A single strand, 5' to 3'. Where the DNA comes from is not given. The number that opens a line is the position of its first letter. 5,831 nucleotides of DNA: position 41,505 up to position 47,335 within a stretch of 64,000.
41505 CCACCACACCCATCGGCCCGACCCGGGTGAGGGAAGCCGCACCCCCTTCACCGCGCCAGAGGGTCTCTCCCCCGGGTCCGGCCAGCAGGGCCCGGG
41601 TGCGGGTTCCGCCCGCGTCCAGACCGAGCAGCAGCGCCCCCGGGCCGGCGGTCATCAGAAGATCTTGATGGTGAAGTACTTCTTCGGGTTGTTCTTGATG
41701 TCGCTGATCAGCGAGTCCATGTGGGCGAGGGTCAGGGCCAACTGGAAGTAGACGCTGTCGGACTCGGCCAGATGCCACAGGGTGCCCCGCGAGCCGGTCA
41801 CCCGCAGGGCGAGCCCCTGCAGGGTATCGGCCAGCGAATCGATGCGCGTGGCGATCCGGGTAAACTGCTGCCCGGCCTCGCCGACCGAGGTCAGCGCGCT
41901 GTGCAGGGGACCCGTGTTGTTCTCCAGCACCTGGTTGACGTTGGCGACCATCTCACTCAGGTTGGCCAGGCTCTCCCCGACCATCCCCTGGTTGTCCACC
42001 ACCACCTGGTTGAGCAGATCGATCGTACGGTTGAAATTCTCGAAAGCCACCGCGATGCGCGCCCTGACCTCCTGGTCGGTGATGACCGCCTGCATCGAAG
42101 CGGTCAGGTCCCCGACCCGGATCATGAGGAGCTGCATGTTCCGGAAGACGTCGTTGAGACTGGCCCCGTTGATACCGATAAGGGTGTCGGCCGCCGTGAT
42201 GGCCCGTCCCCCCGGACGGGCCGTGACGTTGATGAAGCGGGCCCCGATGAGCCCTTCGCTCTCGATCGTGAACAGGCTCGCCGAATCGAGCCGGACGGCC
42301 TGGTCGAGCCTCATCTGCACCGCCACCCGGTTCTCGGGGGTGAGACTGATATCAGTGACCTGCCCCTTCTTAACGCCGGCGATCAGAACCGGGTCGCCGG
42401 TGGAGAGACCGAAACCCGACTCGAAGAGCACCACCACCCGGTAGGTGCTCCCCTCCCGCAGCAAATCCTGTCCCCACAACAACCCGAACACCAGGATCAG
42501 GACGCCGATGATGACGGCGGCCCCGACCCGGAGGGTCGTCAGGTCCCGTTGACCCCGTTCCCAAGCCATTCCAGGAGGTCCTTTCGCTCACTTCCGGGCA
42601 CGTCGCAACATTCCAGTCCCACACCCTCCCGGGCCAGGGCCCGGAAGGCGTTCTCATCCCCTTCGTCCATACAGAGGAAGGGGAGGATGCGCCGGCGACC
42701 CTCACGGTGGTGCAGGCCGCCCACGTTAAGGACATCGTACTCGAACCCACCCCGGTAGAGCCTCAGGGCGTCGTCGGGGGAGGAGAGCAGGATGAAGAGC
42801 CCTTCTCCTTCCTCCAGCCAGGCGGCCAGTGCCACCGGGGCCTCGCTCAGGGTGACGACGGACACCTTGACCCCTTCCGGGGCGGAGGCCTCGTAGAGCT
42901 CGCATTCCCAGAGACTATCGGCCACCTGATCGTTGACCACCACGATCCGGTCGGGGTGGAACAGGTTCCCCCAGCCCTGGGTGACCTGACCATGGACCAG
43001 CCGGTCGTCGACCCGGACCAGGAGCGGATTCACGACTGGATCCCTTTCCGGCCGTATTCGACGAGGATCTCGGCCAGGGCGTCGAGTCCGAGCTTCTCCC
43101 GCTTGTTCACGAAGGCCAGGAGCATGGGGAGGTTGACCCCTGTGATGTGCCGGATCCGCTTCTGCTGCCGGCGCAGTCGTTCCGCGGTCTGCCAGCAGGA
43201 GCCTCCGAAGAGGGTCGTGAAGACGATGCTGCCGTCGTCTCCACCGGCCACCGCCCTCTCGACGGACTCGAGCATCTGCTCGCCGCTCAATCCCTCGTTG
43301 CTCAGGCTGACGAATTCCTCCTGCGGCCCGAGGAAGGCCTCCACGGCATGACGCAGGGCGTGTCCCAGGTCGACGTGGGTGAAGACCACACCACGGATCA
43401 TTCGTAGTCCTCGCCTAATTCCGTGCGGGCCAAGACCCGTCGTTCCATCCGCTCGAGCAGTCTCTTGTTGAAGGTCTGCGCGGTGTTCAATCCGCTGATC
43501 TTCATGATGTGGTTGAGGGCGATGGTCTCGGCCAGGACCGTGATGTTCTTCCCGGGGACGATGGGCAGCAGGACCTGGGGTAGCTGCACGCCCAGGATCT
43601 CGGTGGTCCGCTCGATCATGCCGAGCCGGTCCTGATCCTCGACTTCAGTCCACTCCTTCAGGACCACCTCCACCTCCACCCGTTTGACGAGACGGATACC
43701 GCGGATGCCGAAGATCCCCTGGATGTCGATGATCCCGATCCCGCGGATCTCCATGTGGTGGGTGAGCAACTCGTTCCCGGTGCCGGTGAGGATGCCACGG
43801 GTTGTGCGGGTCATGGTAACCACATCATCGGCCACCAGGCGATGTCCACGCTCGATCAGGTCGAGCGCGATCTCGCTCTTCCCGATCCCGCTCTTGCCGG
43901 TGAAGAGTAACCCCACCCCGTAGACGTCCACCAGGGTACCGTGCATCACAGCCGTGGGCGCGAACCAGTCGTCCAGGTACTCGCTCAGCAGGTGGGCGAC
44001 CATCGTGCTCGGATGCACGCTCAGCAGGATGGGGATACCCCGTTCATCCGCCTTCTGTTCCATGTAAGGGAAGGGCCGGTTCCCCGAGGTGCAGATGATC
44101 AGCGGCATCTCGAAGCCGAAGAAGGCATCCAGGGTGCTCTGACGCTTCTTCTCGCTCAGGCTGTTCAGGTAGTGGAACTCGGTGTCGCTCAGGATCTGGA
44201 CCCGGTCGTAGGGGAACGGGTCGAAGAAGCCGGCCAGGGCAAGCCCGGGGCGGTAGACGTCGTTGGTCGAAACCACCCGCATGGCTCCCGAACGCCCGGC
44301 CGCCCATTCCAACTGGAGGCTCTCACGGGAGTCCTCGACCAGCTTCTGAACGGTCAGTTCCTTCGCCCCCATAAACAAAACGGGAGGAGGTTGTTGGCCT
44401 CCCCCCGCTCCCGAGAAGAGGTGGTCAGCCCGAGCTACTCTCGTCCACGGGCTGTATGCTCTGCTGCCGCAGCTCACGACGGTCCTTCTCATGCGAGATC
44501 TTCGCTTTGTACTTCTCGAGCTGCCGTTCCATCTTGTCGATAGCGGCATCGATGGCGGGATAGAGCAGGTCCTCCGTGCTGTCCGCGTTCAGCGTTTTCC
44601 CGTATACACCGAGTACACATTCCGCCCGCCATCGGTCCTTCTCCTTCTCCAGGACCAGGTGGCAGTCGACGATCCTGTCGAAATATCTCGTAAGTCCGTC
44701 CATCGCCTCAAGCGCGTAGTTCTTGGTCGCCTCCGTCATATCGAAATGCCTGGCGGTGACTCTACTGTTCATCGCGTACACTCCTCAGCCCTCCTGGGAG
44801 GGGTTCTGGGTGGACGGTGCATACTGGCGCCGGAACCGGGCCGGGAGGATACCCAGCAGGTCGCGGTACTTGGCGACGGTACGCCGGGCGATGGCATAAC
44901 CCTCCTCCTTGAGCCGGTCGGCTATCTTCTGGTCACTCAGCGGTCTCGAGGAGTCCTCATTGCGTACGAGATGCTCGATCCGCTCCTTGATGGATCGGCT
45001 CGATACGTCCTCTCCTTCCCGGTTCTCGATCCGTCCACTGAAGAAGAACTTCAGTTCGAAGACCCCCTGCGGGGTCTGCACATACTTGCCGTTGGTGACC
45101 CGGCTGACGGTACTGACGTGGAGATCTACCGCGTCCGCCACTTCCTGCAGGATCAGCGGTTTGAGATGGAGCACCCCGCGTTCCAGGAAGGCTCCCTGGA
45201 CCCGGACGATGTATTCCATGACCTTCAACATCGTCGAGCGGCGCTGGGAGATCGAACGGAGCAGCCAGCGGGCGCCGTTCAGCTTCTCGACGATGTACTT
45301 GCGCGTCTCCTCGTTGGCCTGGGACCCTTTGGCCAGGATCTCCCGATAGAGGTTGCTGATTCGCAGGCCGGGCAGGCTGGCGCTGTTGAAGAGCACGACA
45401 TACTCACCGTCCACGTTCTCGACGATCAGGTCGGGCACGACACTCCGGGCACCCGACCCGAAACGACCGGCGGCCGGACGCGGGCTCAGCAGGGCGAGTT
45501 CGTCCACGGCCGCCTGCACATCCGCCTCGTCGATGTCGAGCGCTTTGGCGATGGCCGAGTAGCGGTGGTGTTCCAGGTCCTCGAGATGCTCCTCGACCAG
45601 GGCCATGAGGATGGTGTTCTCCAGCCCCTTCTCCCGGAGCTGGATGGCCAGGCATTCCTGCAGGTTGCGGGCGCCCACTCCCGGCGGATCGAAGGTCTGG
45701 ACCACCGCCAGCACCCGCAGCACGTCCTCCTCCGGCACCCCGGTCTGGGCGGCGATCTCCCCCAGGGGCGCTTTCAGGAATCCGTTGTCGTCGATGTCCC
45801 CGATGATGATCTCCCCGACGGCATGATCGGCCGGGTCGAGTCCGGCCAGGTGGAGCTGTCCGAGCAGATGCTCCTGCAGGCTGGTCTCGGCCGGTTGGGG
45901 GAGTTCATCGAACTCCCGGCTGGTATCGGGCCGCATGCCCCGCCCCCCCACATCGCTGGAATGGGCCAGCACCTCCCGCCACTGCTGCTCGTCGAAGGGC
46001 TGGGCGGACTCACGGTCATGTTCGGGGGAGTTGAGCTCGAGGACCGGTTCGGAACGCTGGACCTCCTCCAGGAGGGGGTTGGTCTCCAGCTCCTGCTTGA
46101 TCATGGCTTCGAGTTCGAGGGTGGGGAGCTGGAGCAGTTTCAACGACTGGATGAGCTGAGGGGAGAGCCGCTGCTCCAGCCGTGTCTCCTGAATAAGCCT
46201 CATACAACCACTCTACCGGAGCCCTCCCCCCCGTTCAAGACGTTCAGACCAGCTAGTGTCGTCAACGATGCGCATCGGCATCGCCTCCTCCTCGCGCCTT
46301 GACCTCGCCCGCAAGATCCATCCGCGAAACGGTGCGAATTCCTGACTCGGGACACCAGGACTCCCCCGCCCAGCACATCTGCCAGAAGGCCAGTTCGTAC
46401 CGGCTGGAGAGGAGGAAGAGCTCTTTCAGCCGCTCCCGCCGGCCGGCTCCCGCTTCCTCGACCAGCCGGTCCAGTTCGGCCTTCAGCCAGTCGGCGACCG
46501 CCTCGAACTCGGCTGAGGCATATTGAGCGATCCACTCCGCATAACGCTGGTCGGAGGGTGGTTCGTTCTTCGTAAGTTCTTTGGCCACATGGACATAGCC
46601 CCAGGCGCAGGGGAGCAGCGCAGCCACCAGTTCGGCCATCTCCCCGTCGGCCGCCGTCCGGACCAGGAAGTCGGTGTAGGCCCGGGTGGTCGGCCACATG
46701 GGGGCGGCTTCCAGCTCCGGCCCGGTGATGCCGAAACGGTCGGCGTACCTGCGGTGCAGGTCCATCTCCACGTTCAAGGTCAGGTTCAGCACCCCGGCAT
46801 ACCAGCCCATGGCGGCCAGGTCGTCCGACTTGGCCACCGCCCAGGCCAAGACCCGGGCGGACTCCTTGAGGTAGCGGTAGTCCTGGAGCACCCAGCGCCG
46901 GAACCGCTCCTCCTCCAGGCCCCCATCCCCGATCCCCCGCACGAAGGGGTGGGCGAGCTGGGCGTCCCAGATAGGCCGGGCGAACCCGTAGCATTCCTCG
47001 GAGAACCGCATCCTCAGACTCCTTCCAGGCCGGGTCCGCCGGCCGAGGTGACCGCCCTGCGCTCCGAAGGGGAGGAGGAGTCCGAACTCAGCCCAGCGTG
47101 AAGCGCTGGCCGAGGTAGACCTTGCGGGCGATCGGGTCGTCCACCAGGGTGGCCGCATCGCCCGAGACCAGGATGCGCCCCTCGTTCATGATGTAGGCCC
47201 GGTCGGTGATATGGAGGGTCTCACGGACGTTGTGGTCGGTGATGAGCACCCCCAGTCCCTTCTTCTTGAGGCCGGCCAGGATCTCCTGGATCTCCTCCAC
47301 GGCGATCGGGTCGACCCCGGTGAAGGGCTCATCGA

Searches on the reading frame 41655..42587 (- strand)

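Call 30: search_protein_families(library=pfam, proteins=[window:41655-42587:-], max_evalue=0.00001)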
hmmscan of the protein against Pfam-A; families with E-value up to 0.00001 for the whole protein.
window:41655-42587:- (310 aa): 1 family
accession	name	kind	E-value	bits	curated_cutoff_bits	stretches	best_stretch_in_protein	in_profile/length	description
PF02470.25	MlaD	-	3.2e-16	59.8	25.1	1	48-123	2-80/81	MlaD protein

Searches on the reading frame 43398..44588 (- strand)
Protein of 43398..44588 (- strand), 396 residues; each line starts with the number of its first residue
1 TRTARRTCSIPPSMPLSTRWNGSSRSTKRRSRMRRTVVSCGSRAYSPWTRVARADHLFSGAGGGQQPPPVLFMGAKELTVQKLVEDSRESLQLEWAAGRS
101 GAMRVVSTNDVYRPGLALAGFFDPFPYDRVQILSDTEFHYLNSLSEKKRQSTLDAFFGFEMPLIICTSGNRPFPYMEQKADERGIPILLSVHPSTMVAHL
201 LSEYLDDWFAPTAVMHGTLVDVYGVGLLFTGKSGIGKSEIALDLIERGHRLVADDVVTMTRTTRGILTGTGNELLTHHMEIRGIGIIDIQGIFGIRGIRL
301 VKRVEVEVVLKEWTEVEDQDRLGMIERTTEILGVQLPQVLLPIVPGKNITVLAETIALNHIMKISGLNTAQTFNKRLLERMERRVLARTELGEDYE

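Call 30: search_protein_families(library=pfam, proteins=[window:43398-44588:-], max_evalue=0.00001)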
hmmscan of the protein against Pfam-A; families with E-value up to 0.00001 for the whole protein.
window:43398-44588:- (396 aa): 2 families
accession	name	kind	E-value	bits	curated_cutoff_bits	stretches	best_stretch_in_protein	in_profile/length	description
PF07475.17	Hpr_kinase_C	-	1.4e-58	197.7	33.3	1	209-376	3-170/171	HPr Serine kinase C-terminal domain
PF02603.21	Hpr_kinase_N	-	8.3e-31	107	24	1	79-205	2-125/125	HPr Serine kinase N terminus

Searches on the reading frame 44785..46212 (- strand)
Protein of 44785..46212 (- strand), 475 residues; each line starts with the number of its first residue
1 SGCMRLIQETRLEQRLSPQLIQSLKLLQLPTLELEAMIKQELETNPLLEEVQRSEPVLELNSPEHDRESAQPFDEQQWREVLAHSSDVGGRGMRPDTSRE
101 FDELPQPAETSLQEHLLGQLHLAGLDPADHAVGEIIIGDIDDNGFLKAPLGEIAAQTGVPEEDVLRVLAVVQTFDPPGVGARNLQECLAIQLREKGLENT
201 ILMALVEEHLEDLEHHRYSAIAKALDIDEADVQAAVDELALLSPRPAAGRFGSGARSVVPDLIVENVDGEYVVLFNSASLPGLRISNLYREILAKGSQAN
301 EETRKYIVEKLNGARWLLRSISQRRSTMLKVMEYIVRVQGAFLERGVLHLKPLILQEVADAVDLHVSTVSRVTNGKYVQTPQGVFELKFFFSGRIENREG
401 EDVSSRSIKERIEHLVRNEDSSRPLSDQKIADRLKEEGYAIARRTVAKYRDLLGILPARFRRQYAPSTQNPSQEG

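Call 30: search_protein_families(library=pfam, proteins=[window:44785-46212:-], max_evalue=0.00001)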
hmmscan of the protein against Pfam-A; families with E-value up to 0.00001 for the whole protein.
window:44785-46212:- (475 aa): 3 families
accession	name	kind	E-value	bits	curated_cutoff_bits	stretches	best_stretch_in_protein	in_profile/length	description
PF04552.19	Sigma54_DBD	-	4.6e-59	199.2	22.8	1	305-462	2-159/160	Sigma-54, DNA binding domain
PF04963.19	Sigma54_CBD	-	1.3e-57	194.9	22.9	1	108-289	8-185/185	Sigma-54 factor, core binding domain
PF00309.25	Sigma54_AID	-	1.3e-13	50.9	23.8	1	5-50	1-46/46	Sigma-54 factor, Activator interacting domain (AID)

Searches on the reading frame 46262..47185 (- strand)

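Call 30: search_protein_families(library=pfam, proteins=[window:46262-47185:-], max_evalue=0.00001)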
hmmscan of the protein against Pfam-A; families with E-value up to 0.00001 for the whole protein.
window:46262-47185:- (307 aa): 1 family
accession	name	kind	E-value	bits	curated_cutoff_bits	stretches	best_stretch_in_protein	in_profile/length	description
PF03070.21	TENA_THI-4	-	2.3e-50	171.7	22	1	69-272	4-208/210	TENA/THI-4/PQQC family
